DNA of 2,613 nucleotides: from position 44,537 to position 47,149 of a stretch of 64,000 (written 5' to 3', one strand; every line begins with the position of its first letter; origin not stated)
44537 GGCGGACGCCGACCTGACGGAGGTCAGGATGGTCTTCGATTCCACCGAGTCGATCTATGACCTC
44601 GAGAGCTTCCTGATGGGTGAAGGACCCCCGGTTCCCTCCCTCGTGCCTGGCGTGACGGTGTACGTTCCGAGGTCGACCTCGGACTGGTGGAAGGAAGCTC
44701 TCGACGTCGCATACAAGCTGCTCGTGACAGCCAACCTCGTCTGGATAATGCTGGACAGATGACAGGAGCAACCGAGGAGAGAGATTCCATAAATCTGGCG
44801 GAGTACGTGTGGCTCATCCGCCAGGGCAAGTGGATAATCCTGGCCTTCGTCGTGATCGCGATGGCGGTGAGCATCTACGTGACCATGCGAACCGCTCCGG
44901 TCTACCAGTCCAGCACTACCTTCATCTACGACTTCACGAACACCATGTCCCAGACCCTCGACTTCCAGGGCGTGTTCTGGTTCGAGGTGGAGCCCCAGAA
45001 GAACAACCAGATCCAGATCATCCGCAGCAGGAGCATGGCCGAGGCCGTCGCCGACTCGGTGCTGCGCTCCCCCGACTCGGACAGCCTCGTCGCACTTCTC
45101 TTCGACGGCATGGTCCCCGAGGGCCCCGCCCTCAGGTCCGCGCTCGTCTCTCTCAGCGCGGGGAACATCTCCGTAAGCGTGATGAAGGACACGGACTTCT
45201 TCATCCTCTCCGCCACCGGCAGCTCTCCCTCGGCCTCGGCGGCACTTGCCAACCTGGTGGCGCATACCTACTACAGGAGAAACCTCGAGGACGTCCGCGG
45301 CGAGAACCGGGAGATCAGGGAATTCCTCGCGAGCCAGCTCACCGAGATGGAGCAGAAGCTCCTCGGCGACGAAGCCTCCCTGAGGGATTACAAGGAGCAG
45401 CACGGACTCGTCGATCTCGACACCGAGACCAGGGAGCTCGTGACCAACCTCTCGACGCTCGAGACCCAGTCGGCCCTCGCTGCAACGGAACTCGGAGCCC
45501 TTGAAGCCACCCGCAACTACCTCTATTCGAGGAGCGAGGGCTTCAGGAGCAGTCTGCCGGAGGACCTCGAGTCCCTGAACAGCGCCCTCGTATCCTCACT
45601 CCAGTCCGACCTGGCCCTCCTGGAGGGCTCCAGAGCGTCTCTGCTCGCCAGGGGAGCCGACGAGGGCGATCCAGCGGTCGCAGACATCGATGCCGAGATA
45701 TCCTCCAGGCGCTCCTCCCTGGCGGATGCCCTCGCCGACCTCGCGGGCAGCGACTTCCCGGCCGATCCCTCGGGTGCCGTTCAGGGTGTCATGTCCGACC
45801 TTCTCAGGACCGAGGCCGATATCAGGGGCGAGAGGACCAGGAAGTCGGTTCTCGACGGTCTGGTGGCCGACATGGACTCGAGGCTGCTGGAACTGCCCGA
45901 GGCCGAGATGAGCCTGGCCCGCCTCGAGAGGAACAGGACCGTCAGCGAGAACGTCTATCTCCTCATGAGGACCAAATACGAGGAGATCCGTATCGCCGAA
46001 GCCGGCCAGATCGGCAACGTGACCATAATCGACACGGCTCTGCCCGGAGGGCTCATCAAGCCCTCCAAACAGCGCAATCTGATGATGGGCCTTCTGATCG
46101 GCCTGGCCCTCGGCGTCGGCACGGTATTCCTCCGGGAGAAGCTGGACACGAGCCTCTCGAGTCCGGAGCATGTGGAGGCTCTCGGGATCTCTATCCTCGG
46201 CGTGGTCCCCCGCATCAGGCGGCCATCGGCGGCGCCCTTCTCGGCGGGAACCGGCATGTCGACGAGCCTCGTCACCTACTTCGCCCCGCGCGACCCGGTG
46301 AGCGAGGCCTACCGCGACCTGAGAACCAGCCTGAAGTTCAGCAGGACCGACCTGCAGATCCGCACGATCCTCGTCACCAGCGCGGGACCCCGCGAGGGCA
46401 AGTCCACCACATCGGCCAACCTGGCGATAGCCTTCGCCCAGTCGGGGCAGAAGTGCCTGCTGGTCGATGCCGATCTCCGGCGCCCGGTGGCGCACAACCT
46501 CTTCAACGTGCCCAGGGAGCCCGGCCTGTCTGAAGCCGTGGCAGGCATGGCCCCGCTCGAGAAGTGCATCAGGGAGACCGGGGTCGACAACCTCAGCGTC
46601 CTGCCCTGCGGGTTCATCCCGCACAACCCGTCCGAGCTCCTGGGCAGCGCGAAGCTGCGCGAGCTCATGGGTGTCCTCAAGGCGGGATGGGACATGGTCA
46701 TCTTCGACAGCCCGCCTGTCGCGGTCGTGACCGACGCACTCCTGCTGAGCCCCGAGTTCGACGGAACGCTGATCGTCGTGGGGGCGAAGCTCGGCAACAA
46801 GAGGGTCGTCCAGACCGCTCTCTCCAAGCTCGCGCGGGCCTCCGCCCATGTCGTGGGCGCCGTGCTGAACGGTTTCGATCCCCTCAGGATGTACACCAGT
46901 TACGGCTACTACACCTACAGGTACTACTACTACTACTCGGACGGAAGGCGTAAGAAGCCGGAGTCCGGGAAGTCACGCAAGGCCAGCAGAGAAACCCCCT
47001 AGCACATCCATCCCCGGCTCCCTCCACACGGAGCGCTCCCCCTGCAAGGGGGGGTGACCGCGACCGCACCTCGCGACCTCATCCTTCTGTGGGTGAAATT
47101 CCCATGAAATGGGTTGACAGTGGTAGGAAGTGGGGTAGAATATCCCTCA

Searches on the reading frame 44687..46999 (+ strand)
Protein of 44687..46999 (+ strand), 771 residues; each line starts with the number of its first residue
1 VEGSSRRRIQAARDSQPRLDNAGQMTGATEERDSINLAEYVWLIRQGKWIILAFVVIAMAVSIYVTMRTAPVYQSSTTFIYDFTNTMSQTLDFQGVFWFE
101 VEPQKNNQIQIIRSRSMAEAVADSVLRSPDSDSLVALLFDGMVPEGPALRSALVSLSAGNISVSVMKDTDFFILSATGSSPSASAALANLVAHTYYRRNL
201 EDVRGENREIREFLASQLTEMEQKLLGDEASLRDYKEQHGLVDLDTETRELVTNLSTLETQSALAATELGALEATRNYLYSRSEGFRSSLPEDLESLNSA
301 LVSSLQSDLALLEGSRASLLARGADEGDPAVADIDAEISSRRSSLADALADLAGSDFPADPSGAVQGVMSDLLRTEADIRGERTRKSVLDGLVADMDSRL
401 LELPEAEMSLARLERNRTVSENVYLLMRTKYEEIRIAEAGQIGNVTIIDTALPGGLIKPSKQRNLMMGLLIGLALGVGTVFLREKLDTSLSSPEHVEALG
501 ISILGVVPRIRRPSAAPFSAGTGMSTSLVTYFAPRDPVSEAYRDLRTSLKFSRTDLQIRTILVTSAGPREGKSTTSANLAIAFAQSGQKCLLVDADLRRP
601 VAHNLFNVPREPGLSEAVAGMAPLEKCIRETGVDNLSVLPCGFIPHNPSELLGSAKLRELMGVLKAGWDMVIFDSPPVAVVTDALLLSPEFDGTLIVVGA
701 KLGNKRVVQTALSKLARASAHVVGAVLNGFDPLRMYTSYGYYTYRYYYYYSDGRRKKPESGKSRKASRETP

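Call 67: search_protein_families(library=pfam, proteins=[window:44687-46999:+], max_evalue=0.00001)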
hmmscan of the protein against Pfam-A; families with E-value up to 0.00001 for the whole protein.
window:44687-46999:+ (771 aa): 5 families
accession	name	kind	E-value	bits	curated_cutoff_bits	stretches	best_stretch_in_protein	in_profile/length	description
PF13807.11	GNVR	-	7.4e-15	55.1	27.7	1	410-484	6-81/82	G-rich domain on putative tyrosine kinase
PF13614.12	AAA_31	-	3.1e-10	40.7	27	1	571-681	14-132/177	AAA domain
PF02706.20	Wzz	-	3.1e-08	34.3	25.5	1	33-123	1-89/91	Chain length determinant protein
PF01656.29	CbiA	-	1.3e-07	32.1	25.4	1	569-733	9-86/125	CobQ/CobB/MinD/ParA nucleotide binding domain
PF10609.15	ParA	-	2e-06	27.8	27.1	1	560-726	5-171/246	NUBPL iron-transfer P-loop NTPase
